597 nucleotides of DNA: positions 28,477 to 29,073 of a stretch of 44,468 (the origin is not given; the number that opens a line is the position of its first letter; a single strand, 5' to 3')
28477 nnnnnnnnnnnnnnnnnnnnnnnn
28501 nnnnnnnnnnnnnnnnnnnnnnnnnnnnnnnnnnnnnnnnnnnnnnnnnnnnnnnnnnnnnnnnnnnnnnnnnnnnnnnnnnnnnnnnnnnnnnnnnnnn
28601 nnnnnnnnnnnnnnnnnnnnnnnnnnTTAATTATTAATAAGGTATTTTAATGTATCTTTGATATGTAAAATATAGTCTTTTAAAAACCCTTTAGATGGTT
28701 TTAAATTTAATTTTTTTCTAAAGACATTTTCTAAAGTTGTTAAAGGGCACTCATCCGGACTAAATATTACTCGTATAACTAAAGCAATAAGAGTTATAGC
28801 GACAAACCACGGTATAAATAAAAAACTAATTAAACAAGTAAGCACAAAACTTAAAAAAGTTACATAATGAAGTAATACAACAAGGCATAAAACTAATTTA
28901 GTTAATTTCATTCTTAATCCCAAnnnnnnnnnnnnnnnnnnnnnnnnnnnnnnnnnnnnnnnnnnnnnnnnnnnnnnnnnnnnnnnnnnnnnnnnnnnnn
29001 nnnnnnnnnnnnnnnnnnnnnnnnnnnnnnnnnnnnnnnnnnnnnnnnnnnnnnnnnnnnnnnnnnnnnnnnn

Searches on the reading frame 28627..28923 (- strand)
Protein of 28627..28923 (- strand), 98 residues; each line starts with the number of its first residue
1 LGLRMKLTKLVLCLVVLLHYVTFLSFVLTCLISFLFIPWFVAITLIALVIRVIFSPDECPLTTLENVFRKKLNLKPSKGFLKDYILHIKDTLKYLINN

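Call 48: search_protein_families(library=pfam, proteins=[window:28627-28923:-], max_evalue=0.001)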
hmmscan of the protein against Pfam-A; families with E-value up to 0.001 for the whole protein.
window:28627-28923:- (98 aa): 1 family
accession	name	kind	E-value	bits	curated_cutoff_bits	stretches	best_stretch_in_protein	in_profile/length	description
PF10861.13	DUF2784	-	8.7e-08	32.6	29.7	1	14-87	6-81/109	Protein of Unknown function (DUF2784)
